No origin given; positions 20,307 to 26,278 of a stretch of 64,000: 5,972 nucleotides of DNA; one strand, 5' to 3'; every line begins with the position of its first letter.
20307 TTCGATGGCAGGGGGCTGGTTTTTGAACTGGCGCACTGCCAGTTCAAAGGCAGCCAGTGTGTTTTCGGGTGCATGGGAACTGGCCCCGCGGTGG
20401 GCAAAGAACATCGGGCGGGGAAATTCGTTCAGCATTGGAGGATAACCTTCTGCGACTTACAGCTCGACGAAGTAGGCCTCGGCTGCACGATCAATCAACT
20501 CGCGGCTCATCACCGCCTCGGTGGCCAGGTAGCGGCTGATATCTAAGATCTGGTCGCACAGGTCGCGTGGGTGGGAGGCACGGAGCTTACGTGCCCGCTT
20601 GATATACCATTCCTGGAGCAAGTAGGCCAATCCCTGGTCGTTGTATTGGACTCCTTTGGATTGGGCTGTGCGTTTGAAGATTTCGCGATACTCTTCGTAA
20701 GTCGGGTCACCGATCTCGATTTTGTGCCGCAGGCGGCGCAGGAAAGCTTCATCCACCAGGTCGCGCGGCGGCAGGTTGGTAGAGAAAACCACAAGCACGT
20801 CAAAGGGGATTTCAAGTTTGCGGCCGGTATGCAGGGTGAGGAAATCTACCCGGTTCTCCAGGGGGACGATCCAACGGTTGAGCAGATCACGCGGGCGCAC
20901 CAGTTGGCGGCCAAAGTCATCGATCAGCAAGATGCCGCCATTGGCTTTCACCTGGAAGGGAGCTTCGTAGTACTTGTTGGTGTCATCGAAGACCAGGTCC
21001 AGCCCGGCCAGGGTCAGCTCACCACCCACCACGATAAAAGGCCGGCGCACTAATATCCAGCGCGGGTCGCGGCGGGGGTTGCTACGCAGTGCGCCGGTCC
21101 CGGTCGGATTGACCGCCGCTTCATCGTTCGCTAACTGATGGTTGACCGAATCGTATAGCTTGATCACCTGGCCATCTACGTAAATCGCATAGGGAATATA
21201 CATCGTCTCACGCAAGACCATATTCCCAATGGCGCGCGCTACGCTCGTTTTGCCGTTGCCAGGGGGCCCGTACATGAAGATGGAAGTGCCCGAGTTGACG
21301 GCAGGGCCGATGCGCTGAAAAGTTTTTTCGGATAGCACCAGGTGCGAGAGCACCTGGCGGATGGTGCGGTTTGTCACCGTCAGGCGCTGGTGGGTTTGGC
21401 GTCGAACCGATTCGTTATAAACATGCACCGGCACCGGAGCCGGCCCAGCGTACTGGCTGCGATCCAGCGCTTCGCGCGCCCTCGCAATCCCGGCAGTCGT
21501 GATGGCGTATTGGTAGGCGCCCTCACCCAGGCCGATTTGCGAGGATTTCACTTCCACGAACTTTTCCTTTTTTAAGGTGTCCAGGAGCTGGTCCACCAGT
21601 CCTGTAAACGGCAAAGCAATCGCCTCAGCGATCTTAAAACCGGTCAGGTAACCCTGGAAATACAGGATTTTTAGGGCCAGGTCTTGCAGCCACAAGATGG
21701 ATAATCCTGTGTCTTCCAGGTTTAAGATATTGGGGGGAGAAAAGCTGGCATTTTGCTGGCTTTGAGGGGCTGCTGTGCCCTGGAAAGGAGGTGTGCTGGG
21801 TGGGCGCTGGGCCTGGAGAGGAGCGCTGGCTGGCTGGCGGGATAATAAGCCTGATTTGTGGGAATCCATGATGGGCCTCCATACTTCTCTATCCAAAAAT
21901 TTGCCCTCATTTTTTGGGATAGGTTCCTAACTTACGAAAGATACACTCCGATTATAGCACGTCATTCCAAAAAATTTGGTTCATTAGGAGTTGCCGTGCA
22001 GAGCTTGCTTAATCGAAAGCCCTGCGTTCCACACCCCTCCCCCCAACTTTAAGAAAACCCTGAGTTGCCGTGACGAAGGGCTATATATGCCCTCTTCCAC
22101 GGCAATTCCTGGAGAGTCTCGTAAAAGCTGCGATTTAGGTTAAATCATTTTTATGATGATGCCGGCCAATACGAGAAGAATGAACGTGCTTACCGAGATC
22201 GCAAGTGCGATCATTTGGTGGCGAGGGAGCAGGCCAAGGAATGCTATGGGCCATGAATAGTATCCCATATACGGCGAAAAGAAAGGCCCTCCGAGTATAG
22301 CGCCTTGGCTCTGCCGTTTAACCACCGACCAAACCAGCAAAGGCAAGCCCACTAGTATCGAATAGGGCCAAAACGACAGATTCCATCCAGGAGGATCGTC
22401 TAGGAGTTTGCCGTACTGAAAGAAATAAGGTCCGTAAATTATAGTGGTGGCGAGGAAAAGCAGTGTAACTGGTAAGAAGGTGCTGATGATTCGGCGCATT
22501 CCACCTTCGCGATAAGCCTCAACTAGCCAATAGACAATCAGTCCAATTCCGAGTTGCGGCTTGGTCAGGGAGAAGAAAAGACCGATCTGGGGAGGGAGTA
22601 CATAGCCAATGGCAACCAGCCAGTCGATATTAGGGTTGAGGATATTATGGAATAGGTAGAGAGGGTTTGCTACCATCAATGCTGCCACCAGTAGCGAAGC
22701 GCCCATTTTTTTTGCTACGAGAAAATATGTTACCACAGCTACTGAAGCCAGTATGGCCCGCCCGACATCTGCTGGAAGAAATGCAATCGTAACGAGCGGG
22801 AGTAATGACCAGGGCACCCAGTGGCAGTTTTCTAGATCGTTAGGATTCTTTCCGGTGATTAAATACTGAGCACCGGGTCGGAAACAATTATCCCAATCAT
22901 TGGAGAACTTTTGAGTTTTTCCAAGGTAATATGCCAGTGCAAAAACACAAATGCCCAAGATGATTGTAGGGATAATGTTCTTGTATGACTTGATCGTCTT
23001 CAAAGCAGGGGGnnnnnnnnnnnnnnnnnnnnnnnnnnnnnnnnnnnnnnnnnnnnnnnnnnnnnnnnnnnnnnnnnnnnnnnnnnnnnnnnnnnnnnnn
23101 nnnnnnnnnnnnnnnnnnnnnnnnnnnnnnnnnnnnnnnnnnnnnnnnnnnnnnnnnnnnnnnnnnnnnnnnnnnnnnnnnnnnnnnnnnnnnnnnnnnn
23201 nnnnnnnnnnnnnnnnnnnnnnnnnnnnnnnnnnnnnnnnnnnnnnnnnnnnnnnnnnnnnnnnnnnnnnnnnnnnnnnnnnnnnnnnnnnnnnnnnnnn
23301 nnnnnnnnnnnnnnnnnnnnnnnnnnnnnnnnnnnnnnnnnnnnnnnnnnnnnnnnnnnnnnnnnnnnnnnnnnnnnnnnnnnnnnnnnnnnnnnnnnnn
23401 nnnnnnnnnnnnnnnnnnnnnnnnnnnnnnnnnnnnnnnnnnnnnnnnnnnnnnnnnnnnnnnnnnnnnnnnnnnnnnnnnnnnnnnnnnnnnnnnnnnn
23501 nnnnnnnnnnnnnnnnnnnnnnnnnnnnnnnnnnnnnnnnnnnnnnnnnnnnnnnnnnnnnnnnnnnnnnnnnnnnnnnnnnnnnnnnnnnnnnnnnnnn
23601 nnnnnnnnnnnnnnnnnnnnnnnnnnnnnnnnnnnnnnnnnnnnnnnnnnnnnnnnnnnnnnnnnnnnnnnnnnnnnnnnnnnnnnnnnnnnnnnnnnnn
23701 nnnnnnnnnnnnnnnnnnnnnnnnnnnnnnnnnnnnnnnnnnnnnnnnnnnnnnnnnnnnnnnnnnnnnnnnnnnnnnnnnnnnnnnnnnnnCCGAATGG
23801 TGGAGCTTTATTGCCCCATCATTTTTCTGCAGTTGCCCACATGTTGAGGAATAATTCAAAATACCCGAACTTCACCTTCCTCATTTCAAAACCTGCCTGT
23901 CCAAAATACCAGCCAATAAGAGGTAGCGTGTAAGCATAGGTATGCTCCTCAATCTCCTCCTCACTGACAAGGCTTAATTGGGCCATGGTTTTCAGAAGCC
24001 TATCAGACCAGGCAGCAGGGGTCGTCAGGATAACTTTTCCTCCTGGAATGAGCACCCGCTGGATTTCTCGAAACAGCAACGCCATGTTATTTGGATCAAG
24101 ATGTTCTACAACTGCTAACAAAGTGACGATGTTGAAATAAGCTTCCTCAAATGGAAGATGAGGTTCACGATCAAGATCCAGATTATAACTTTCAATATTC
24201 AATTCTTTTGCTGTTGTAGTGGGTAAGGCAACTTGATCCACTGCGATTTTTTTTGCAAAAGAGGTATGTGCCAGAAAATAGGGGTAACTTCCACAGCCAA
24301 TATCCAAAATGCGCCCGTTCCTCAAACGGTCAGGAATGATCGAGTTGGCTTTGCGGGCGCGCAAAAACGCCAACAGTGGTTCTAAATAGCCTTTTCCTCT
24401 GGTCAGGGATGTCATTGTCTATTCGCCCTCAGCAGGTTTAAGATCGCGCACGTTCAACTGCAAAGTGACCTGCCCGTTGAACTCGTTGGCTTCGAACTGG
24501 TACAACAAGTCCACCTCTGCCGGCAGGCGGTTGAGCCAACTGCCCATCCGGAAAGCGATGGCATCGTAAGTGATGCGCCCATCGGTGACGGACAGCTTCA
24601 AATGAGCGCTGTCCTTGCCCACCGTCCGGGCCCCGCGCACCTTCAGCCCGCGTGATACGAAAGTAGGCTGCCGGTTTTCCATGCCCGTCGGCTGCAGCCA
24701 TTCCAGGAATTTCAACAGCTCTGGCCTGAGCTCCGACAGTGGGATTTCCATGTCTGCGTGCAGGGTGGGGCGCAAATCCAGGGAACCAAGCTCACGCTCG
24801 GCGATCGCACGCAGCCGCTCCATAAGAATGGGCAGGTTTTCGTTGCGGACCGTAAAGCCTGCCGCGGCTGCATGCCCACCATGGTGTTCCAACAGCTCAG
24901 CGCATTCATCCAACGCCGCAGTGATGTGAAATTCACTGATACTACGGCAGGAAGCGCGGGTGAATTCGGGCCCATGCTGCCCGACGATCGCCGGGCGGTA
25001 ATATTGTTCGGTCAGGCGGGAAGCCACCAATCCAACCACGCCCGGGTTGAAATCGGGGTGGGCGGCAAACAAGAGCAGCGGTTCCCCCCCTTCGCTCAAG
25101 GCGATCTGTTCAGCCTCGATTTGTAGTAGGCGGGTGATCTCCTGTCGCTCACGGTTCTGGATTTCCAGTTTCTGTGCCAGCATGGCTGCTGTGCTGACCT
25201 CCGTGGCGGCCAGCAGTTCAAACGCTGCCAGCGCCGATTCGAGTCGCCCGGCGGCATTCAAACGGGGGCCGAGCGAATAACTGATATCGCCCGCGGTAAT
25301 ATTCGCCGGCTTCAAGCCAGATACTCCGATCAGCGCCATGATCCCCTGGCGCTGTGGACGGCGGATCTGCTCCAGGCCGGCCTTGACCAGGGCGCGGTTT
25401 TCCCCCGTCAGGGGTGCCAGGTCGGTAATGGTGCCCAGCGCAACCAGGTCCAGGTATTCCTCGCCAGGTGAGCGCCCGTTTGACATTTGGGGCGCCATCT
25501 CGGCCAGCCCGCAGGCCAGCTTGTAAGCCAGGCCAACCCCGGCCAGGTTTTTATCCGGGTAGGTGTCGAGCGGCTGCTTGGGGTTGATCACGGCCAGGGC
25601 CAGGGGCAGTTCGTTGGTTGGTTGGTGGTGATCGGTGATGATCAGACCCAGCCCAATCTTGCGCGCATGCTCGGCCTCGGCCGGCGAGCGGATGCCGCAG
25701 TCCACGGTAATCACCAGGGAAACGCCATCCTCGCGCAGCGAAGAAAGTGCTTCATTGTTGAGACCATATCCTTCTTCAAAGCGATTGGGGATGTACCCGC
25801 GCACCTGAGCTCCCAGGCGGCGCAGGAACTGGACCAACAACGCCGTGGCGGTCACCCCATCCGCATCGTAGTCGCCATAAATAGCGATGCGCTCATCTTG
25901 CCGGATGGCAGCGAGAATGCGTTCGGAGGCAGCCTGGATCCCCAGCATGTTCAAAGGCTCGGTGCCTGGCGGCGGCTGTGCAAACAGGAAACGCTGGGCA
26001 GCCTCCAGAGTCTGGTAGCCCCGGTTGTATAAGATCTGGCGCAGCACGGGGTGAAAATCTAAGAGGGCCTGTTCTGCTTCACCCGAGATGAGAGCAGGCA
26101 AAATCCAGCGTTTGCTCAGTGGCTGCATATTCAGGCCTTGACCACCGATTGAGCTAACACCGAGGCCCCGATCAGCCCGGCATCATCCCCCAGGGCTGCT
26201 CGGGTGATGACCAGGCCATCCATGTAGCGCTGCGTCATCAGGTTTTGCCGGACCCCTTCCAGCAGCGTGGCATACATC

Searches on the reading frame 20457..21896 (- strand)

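Call 17: search_protein_families(library=pfam, proteins=[window:20457-21896:-], max_evalue=0.0001)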
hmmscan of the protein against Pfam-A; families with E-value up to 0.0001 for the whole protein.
window:20457-21896:- (479 aa): 1 family
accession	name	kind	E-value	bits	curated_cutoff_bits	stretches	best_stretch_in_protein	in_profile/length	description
PF00004.35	AAA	-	1.1e-05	26.3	21.2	0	207-229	2-24/131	ATPase family associated with various cellular activities (AAA)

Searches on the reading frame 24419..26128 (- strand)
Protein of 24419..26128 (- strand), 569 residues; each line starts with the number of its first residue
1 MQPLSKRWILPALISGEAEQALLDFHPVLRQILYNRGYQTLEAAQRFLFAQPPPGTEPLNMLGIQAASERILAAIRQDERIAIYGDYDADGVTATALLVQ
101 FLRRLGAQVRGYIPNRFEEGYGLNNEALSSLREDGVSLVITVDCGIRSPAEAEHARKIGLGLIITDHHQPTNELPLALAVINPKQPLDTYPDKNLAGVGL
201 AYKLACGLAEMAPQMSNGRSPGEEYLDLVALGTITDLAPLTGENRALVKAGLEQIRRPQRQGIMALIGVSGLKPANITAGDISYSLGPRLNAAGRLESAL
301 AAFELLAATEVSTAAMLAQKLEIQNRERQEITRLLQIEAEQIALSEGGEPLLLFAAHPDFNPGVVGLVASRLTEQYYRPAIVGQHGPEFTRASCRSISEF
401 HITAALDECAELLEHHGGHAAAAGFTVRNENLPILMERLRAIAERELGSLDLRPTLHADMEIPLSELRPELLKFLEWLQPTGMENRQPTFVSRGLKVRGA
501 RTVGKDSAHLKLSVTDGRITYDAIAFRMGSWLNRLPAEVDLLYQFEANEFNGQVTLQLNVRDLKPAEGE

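Call 17: search_protein_families(library=pfam, proteins=[window:24419-26128:-], max_evalue=0.0001)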
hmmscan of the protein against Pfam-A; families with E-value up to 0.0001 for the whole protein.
window:24419-26128:- (569 aa): 3 families
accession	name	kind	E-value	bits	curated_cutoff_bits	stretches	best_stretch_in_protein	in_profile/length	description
PF17768.7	RecJ_OB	-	6.2e-29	100.7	27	1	459-562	2-107/107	RecJ OB domain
PF01368.27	DHH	-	2e-27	96.4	28.1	1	80-233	1-125/125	DHH family, N-terminal domain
PF02272.25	DHHA1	-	2e-09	38.2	25.9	1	354-442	6-99/102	DHHA1 domain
